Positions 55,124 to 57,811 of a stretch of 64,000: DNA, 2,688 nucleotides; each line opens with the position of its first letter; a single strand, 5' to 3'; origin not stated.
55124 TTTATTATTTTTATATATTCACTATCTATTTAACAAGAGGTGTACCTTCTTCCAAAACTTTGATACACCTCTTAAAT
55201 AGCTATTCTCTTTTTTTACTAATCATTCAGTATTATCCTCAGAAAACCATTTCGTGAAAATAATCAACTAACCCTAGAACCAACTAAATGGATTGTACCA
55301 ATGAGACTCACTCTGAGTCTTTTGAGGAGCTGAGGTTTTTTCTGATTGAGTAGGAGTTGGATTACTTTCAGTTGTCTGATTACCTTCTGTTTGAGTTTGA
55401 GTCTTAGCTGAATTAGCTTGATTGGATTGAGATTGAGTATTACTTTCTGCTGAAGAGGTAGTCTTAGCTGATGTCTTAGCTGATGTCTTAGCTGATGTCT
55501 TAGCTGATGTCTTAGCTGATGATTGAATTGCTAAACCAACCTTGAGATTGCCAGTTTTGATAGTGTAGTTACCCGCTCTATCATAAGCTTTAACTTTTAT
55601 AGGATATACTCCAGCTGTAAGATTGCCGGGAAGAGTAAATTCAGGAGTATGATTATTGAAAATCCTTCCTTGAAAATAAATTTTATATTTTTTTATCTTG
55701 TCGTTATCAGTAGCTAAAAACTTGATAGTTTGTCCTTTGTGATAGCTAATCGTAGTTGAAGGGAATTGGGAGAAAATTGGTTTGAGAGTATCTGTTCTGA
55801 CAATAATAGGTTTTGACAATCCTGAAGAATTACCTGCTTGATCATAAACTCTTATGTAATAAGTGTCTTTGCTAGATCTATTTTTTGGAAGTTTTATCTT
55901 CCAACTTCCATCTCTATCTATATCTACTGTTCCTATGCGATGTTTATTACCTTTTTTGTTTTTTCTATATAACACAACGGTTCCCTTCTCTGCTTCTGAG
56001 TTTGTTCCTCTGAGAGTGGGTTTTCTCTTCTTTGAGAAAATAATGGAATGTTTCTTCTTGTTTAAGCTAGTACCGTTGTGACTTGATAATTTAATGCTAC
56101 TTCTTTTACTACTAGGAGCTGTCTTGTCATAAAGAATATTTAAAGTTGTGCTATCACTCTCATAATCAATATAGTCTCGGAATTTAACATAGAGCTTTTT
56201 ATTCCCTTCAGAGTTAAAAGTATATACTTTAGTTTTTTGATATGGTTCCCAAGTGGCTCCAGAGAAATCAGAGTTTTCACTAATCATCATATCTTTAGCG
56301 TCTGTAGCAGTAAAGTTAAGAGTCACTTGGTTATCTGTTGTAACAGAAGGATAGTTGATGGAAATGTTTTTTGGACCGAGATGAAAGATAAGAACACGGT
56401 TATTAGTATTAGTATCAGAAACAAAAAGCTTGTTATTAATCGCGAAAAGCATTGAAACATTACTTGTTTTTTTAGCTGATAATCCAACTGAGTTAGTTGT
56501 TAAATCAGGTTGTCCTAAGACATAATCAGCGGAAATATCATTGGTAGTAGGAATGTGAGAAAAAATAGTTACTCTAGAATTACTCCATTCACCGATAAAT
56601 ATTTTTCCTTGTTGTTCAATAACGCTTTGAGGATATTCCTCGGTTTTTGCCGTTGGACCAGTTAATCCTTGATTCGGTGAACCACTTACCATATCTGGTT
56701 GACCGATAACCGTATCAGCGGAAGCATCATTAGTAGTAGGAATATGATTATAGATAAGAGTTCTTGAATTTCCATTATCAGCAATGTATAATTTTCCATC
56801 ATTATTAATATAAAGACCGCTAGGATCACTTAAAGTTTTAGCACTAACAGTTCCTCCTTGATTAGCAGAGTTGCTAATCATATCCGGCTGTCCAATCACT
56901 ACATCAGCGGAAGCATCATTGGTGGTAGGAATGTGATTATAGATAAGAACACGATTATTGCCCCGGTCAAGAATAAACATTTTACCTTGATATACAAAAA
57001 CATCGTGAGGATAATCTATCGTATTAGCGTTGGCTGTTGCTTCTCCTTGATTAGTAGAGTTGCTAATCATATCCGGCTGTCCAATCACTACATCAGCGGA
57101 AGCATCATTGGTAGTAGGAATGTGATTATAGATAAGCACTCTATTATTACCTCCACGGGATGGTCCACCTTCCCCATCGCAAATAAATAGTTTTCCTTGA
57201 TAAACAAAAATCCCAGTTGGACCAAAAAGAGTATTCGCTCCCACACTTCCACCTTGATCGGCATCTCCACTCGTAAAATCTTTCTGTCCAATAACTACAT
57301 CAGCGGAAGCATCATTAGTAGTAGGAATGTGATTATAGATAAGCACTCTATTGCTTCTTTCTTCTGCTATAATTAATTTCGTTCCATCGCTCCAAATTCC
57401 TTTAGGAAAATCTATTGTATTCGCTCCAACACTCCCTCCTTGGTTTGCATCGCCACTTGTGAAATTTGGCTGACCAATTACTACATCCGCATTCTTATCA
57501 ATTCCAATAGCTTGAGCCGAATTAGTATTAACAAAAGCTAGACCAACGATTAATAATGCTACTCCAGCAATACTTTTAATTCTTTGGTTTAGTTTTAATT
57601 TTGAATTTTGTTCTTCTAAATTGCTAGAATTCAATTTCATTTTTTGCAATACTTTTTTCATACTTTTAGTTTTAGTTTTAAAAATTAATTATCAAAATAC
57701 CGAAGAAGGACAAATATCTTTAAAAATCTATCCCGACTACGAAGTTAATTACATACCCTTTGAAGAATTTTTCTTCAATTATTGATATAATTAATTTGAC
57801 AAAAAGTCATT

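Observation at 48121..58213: Two near-identical ~3.1-kb direct repeats bracketing a 3.9-kb insert; copy 1 carries a 69-nt ftsZ 3' fragment that gives the duplication's direction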

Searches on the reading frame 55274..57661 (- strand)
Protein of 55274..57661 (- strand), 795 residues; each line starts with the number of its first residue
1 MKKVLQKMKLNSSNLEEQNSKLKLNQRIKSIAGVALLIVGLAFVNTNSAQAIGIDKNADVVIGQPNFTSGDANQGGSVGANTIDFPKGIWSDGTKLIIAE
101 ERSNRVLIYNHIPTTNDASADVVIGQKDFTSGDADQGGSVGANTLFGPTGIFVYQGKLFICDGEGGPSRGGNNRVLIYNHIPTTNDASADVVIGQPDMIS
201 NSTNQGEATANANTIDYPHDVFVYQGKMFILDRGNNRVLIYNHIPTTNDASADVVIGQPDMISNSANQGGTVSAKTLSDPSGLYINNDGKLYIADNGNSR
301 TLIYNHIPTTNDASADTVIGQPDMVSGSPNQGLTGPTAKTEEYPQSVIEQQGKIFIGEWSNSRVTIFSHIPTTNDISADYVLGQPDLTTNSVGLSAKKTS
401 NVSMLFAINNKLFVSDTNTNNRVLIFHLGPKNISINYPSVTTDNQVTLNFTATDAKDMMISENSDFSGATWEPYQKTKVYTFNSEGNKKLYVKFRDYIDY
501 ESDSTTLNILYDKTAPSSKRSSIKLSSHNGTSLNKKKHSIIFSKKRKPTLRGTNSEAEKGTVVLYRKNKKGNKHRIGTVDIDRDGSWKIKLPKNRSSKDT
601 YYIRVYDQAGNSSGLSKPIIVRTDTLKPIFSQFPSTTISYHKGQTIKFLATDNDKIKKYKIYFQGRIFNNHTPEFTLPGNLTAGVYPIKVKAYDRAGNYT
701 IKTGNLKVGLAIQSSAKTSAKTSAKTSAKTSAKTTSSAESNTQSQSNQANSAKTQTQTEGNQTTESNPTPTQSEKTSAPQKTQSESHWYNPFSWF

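Call 6: search_protein_families(library=pfam, proteins=[window:55274-57661:-])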
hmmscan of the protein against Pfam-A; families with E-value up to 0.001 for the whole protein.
window:55274-57661:- (795 aa): 4 families
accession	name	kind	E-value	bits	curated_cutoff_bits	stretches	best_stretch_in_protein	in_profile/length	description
PF01436.27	NHL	-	2.7e-12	46.5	20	1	277-300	1-24/28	NHL repeat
PF19077.6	Big_13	-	1.2e-07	32.6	27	1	544-625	25-102/102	Bacterial Ig-like domain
PF15418.12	DUF4625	-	0.00014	22.6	27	0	670-708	92-130/131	Domain of unknown function (DUF4625)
PF25021.1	TEN_NHL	-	0.00055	19.5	27.1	0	215-300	260-352/357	Teneurin NHL domain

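Call 12: find_encoding_contigs(protein=window:55274-57661:-, flank=10000, max_places=10)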
Protein window:55274-57661:- (795 aa): no gene with exactly this product is on record in the collection.

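Call 21: find_homologous_proteins(query=window:55274-57661:-, max_evalue=1e-10)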
Query window:55274-57661:- (795 aa): 7230 proteins with E <= 1e-10 among 8000 candidates; the best 120 are listed.
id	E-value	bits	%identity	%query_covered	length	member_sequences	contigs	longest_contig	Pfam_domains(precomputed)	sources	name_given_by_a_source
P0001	2.3e-272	924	41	81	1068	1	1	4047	PF01436.28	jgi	jgi:hypothetical protein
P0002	1.9e-251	855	39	47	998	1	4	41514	PF01436.28,PF08450.19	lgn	-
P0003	4.6e-250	850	41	47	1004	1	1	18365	PF01436.28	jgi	-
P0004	3.8e-244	831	42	56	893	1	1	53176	PF01436.28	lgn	-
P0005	2.0e-243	828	51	48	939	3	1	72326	PF13860.13,PF01436.28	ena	-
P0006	2.0e-242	825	34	81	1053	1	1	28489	PF01436.28,PF19077.7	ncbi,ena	-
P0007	8.1e-239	813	49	57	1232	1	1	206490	PF01436.28,PF01471.24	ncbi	-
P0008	2.0e-237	808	42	53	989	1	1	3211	PF13860.13,PF01436.28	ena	-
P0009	1.1e-230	786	46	58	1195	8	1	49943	PF01436.28,PF19077.7,PF17936.8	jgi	-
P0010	5.5e-229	781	40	64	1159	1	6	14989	PF01436.28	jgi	jgi:hypothetical protein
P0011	6.7e-223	760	39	50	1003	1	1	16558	PF01436.28,PF25021.2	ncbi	-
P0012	7.9e-221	754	42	47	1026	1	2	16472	PF01436.28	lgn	-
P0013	1.2e-218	746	41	81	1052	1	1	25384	PF01436.28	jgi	jgi:hypothetical protein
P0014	2.5e-217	742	50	47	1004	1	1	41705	PF01436.28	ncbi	-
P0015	4.9e-217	741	40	47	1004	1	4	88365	PF01436.28,PF08450.19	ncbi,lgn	-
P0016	4.2e-214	731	48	57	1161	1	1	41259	PF01436.28,PF01471.24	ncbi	-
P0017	4.7e-213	728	49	47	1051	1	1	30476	PF01436.28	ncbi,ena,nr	ncbi:hypothetical protein KAR34_10220 [bacterium]|nr:hypothetical protein [bacterium]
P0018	4.9e-213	728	37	82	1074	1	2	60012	PF01436.28,PF19077.7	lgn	-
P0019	8.7e-210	717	47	46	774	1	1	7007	PF01436.28,PF25021.2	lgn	-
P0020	1.2e-207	710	36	78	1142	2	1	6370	PF01436.28,PF19077.7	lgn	-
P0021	7.1e-207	707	48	39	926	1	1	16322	PF17170.11,PF13860.13,PF01436.28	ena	-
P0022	4.0e-205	702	47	47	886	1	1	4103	PF13860.13,PF01436.28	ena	-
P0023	6.1e-205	701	51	49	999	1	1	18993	PF13860.13,PF01436.28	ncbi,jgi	ncbi:MAG: hypothetical protein WC490_07320 [Candidatus Margulisiibacteriota bacterium]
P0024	1.3e-204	700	41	47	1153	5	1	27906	PF01436.28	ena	-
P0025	4.1e-203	695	48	49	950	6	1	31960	PF01436.28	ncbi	-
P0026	9.7e-200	684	34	82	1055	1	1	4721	PF01436.28,PF19077.7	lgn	-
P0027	2.6e-197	676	42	58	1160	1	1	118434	PF01436.28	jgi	jgi:hypothetical protein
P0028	9.3e-197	674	50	47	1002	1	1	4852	PF13860.13,PF01436.28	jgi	-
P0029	2.4e-196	673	41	47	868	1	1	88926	PF01436.28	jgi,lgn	jgi:hypothetical protein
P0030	3.3e-196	672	50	47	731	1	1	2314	PF01436.28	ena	-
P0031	3.9e-195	669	50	43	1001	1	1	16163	PF01436.28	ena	-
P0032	6.1e-195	668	39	82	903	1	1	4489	PF01436.28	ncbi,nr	ncbi:MAG: hypothetical protein PHP25_05105, partial [Candidatus Moranbacteria bacterium]|nr:hypothet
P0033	8.1e-195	668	52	47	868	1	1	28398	PF01436.28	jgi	jgi:hypothetical protein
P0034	6.0e-192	658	47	56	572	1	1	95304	PF01436.28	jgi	jgi:hypothetical protein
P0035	2.0e-191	656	50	48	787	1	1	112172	PF23821.2,PF01436.28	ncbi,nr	ncbi:MAG TPA: hypothetical protein PLK76_00005, partial [bacterium]|nr:hypothetical protein [bacteri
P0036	8.2e-191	654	42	47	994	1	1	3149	PF17170.11,PF01436.28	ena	-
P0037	1.1e-190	654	41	44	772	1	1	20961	PF01436.28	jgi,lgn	jgi:hypothetical protein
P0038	7.2e-190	651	46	47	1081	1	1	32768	PF01436.28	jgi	jgi:hypothetical protein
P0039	1.5e-189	650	44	52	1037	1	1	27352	PF13860.13,PF01436.28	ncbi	-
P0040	2.1e-189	650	38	47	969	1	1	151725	PF01436.28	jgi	jgi:hypothetical protein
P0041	3.3e-188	646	39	47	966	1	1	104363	PF01436.28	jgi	jgi:hypothetical protein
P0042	5.7e-188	645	39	58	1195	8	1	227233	PF01436.28,PF25021.2,PF19077.7,PF17936.8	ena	-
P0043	3.3e-186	639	41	48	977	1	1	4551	PF17170.11,PF13860.13,PF01436.28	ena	-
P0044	9.7e-186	638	41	58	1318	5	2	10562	PF13620.13,PF01436.28,PF25021.2,PF19077.7,PF17936.8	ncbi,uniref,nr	ncbi:hypothetical protein CO112_03570 [Candidatus Dojkabacteria bacterium CG_4_9_14_3_um_filter_150_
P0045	4.2e-181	622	47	46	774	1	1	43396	PF01436.28,PF25021.2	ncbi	-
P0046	2.7e-180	620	36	57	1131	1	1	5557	PF01436.28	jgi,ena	-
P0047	1.5e-179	617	40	47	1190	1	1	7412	PF01436.28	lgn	-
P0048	2.5e-179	616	38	50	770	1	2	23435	PF01436.28,PF25021.2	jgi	-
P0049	1.4e-178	614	38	58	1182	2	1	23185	PF01436.28,PF19077.7,PF17936.8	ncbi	ncbi:MAG: NHL repeat-containing protein [bacterium]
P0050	6.7e-178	612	48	48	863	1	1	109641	PF01436.28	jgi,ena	-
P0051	7.8e-178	611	40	47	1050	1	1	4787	PF01436.28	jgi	jgi:hypothetical protein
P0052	7.9e-178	611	37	47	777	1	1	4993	PF01436.28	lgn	-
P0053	1.1e-177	611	43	58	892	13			PF01436.28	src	-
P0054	9.3e-174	598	38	58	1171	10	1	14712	PF01436.28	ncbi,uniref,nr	ncbi:hypothetical protein COY54_00935 [Candidatus Falkowbacteria bacterium CG_4_10_14_0_8_um_filter_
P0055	7.3e-172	592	43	47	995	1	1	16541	PF01436.28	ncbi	-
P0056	4.8e-171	589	41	58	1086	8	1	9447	PF01436.28,PF19077.7,PF17936.8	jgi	-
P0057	1.7e-170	587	42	47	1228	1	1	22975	PF01436.28,PF00041.28,PF16656.12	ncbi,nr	ncbi:MAG: NHL repeat-containing protein [Elusimicrobia bacterium]|nr:NHL repeat-containing protein [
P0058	1.2e-169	584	45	47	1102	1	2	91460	PF01436.28,PF01471.24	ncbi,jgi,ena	ncbi:MAG: peptidoglycan-binding protein [Candidatus Paceibacterota bacterium]|jgi:peptidoglycan hydr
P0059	2.4e-168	580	44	47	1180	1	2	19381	PF01436.28,PF25021.2,PF08450.19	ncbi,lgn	-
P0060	3.2e-168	580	48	49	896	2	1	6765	PF01436.28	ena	-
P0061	6.0e-168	579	50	47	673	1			PF01436.28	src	-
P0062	4.4e-167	576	41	47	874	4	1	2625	PF27619.1,PF01436.28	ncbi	ncbi:MAG: haloacid dehalogenase, partial [Acidimicrobiaceae bacterium]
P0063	5.2e-167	576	44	50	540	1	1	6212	PF23821.2,PF01436.28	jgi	jgi:hypothetical protein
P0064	6.6e-167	575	37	81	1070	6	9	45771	PF01436.28,PF09136.17,PF19077.7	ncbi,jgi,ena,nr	ncbi:MAG TPA: Ig-like domain-containing protein [Patescibacteria group bacterium]|nr:Ig-like domain-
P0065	8.4e-167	575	40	52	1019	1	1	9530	PF01436.28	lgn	-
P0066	1.8e-166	574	40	48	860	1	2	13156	PF23821.2,PF27619.1,PF01436.28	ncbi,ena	-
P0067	3.4e-165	570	47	47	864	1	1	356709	PF01436.28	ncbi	ncbi:MAG: hypothetical protein WC870_00005, partial [Candidatus Paceibacterota bacterium]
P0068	1.1e-164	568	36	70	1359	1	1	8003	PF01436.28,PF25021.2,PF00072.31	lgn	-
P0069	2.1e-164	567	42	47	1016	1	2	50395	PF01436.28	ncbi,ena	-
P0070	1.2e-163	564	38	47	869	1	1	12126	PF01436.28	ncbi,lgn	-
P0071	3.9e-163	563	48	52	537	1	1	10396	PF01436.28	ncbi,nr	ncbi:MAG: hypothetical protein QMD77_04300 [Patescibacteria group bacterium]|nr:hypothetical protein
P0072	4.3e-163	563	44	47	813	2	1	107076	PF01436.28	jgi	-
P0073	4.6e-163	563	41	47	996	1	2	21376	PF01436.28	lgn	-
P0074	2.0e-161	557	41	47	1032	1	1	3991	PF23821.2,PF01436.28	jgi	jgi:LPXTG-motif cell wall-anchored protein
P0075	2.0e-161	557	38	58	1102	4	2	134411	PF01731.27,PF01436.28,PF19077.7,PF17936.8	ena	-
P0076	9.6e-161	555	42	58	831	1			PF01436.28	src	-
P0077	1.1e-160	555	47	46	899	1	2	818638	PF17170.11,PF01436.28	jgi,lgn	jgi:hypothetical protein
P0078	2.5e-160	554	36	58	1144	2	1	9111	PF01436.28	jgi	jgi:hypothetical protein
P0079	3.1e-160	553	39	43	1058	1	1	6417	PF01436.28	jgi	jgi:hypothetical protein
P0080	3.6e-160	553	44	48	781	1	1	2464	PF01436.28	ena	-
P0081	6.1e-160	552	33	47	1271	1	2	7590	PF01436.28,PF08450.19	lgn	-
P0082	1.8e-159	551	37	47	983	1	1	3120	PF01436.28,PF19078.7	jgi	jgi:hypothetical protein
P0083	6.1e-158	546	42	47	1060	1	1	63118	PF01436.28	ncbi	-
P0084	1.6e-157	544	48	49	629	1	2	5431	PF01436.28,PF17210.10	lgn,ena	-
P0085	1.8e-157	544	40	47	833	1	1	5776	PF01833.31,PF01436.28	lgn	-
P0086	2.3e-157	544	34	54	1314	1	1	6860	PF01436.28,PF25021.2,PF08450.19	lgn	-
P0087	4.1e-157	543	51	47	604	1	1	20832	PF01436.28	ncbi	ncbi:MAG: hypothetical protein WC490_07125, partial [Candidatus Margulisiibacteriota bacterium]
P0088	1.6e-156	541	38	54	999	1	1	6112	PF01436.28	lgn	-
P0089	3.6e-156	540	48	51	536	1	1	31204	PF01436.28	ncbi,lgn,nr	ncbi:MAG TPA: hypothetical protein VK254_01850 [Candidatus Bathyarchaeia archaeon]|nr:hypothetical p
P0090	4.0e-156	540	48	50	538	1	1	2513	PF01436.28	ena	-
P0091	4.1e-156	540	39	47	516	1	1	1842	PF01436.28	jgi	jgi:hypothetical protein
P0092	7.2e-156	539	36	47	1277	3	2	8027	PF01436.28,PF01471.24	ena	-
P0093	7.7e-155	535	40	58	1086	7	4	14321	PF01436.28,PF25021.2,PF19077.7,PF17936.8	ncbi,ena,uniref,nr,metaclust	ncbi:MAG: Conserved repeat domain protein [candidate division WS6 bacterium GW2011_GWF1_35_23]|unire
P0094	1.4e-153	531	45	49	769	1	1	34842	PF23821.2,PF01436.28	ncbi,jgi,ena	-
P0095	1.6e-153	531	46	47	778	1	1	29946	PF18781.8,PF20937.4,PF01436.28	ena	-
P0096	1.7e-153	531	46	47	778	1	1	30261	PF18781.8,PF20937.4,PF01436.28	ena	-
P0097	1.0e-152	528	39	47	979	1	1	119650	PF01436.28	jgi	jgi:hypothetical protein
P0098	3.6e-152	527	40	58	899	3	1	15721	PF24025.2,PF01436.28,PF25021.2,PF17936.8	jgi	-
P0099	2.6e-151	524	43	47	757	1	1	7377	PF01436.28,PF19077.7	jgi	jgi:hypothetical protein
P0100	3.4e-151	523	42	47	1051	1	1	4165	PF01436.28,PF19077.7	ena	-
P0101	4.6e-151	523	38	46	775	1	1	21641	PF01436.28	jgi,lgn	jgi:hypothetical protein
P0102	6.7e-151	522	39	49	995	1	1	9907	PF01436.28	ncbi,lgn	-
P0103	5.2e-150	519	38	46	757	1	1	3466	PF01436.28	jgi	-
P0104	2.8e-149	517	39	47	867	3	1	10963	PF01436.28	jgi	jgi:hypothetical protein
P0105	4.7e-149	516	33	72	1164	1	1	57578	PF01436.28,PF17936.8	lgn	-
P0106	1.6e-148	515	45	47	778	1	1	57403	PF18781.8,PF20937.4,PF26591.1,PF01436.28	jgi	-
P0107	5.0e-148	513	36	47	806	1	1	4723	PF01436.28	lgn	-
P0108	5.2e-148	513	37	51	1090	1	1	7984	PF01436.28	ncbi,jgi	jgi:hypothetical protein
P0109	8.0e-148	512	42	48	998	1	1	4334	PF03160.21,PF01436.28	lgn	-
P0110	8.8e-147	509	36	39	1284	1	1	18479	PF01436.28,PF25021.2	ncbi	-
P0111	4.1e-146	507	42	47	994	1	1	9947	PF03160.21,PF01436.28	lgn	-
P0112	5.6e-146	506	45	51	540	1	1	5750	PF01436.28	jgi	jgi:hypothetical protein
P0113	2.1e-145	504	35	48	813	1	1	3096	PF01436.28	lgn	-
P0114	2.3e-145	504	43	47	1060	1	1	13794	PF01436.28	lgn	-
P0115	6.7e-145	503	38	48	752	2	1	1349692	PF01436.28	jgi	jgi:hypothetical protein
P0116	6.5e-144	499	41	47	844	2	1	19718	PF01436.28,PF25021.2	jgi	jgi:hypothetical protein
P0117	9.8e-144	499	42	47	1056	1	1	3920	PF01436.28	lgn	-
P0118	5.6e-143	496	51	45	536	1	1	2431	PF01436.28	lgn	-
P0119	1.3e-142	495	34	54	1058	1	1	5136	PF01436.28,PF19078.7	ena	-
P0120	6.1e-142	493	38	35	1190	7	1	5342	PF01436.28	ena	-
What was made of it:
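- On NHL-repeat beta-propeller protein (PF01436): 7230 homologues, best 41-52% identity (call 21)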

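Call 34: search_protein_families(library=ncbifam, proteins=[window:55274-57661:-], max_evalue=0.01)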
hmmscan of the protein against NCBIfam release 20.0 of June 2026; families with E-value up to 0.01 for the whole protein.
window:55274-57661:- (795 aa): 0 families

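Call 35: search_protein_families(library=padloc, proteins=[window:55274-57661:-], max_evalue=0.01)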
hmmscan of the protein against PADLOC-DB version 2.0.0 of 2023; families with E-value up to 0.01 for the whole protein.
window:55274-57661:- (795 aa): 0 families
